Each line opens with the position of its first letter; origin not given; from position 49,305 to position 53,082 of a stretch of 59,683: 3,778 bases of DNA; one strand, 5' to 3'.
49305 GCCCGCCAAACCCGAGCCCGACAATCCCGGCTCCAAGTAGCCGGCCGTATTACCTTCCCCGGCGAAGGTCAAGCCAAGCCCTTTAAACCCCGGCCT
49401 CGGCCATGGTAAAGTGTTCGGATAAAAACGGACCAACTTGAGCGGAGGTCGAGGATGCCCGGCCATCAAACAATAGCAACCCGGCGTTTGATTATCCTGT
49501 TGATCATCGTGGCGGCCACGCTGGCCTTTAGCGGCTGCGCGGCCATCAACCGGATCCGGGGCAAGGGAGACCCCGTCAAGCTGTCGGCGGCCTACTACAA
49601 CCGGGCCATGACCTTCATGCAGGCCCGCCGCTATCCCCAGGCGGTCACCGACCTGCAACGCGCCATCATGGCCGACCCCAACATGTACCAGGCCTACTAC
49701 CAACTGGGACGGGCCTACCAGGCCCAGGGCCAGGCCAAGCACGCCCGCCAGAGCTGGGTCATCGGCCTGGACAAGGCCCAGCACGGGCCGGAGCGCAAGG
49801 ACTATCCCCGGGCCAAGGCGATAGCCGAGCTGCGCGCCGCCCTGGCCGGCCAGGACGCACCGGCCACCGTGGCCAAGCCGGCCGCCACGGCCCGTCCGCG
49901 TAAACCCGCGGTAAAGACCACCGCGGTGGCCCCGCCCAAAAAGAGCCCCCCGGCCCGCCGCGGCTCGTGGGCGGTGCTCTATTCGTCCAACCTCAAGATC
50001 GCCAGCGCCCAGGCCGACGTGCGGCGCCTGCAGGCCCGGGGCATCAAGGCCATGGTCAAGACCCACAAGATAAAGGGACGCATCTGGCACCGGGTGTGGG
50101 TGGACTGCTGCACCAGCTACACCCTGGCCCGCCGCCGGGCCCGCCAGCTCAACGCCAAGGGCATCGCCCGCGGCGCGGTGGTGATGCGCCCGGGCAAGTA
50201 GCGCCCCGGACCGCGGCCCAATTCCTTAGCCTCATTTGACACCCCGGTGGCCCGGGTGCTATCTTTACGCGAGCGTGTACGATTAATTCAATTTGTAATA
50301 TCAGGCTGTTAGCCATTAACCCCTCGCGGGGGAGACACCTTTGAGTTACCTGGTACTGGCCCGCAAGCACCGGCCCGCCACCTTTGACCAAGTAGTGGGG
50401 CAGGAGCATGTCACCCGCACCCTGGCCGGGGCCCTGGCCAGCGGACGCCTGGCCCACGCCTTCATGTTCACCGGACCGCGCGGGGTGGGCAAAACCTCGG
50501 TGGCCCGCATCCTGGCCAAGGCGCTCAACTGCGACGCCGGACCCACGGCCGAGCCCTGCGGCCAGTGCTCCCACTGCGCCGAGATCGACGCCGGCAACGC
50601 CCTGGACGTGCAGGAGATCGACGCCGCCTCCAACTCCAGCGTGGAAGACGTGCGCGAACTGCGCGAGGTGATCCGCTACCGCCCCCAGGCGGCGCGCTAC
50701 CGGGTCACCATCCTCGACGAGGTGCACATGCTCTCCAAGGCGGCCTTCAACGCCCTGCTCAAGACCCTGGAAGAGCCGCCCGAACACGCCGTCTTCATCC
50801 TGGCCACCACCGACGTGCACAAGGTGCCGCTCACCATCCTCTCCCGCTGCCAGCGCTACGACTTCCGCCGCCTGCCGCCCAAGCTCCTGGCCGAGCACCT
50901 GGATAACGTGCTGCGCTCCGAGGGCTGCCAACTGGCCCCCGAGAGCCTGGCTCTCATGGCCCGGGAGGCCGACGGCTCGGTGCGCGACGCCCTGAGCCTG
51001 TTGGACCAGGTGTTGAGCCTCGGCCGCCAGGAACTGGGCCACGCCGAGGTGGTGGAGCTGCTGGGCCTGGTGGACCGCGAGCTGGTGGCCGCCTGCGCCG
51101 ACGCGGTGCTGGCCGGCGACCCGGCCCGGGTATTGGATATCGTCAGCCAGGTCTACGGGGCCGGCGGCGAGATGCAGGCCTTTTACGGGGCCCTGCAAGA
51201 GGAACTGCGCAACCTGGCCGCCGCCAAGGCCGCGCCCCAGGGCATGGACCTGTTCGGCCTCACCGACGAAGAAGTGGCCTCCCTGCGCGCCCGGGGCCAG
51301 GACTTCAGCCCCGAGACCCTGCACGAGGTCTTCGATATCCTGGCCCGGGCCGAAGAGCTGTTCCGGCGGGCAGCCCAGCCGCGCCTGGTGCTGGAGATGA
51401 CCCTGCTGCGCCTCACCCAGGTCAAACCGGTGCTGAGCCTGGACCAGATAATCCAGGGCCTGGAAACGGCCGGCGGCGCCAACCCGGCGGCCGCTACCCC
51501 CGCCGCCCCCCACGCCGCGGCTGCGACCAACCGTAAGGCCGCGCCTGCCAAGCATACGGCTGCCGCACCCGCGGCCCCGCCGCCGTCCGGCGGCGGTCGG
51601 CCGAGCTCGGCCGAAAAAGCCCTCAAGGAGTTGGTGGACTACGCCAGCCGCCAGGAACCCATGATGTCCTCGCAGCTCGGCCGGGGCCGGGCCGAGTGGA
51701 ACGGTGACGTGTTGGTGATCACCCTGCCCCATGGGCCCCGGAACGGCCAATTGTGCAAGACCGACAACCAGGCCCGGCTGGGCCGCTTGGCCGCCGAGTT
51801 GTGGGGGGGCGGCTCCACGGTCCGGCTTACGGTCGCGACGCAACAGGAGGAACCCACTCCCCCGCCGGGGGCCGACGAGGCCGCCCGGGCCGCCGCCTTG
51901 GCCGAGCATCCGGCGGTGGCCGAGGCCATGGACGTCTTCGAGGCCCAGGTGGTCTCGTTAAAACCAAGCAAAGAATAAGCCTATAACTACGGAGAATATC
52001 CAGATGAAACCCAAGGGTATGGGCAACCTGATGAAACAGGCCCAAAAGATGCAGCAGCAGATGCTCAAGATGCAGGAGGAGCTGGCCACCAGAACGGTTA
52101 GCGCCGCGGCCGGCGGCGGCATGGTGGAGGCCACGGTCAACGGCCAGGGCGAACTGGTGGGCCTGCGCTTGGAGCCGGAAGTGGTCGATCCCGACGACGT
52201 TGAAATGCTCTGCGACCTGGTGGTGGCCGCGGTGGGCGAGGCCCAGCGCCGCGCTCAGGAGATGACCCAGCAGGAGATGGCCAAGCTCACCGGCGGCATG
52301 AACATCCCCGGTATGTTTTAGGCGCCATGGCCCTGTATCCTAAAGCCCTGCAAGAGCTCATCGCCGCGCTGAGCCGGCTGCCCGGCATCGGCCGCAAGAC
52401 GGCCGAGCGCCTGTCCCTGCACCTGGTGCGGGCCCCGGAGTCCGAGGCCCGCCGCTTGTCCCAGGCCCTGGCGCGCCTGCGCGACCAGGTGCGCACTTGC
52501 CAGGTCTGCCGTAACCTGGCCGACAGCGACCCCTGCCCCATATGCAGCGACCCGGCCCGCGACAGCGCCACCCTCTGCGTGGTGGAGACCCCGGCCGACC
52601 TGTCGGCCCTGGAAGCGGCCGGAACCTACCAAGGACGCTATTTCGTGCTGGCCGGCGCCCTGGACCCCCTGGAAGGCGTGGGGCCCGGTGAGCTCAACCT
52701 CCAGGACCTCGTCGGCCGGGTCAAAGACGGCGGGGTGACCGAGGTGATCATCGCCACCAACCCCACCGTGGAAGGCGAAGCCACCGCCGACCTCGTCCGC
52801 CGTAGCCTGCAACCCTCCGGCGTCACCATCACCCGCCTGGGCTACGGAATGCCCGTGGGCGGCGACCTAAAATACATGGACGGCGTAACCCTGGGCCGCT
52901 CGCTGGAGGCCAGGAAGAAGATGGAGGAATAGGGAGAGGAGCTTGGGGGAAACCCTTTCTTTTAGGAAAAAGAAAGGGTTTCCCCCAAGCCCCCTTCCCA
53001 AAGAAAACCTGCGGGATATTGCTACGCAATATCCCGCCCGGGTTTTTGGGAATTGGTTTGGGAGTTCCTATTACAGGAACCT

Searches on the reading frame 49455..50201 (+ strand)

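Call 51: search_protein_families(library=pfam, proteins=[window:49455-50201:+], max_evalue=0.000001)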
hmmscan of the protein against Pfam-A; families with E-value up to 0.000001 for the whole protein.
window:49455-50201:+ (248 aa): 2 families
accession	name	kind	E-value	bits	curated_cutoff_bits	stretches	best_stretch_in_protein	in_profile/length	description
PF00515.34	TPR_1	-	2e-09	37.3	27.8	0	45-76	2-33/34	Tetratricopeptide repeat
PF07719.23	TPR_2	-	7.7e-07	29.2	27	0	45-76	2-33/34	Tetratricopeptide repeat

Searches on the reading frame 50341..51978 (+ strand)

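Call 51: search_protein_families(library=pfam, proteins=[window:50341-51978:+], max_evalue=0.000001)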
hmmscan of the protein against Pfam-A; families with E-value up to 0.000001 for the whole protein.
window:50341-51978:+ (545 aa): 5 families
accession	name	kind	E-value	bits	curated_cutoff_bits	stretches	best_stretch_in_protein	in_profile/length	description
PF13177.12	DNA_pol3_delta2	-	2e-44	151.9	27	1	20-178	1-160/161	DNA polymerase III, delta subunit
PF12169.13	DNA_pol3_gamma3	-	4.9e-24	85.2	24.4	1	234-372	3-141/143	DNA polymerase III subunits gamma and tau domain III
PF22608.2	DNAX_ATPase_lid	-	3.5e-14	52.8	27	1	184-229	3-48/49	DNA polymerase III clamp loader subunit, ATPase lid domain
PF00004.35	AAA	-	7e-12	46.4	21.2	1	42-172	2-125/131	ATPase family associated with various cellular activities (AAA)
PF05496.18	RuvB_N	-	4.3e-07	30.3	27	0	11-73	2-68/159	Holliday junction DNA helicase RuvB P-loop domain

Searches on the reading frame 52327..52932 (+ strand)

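Call 51: search_protein_families(library=pfam, proteins=[window:52327-52932:+], max_evalue=0.000001)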
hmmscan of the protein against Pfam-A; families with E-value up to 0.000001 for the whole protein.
window:52327-52932:+ (201 aa): 5 families
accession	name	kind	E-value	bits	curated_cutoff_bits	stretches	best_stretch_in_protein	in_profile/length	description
PF13662.12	Toprim_4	-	6.8e-23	81.1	25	1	82-171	2-84/85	Toprim domain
PF21176.3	RecR_HhH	-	1.6e-14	53.9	27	1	8-49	1-42/45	RecR, helix-hairpin-helix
PF21175.2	RecR_C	-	9.2e-11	41.4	22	1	174-197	1-24/24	RecR, C-terminal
PF02132.21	RecR_ZnF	-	3e-09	36.9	22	1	55-75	1-21/21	RecR, Cys4-zinc finger domain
PF01751.28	Toprim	-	3.5e-08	34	23.1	1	82-163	1-86/96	Toprim domain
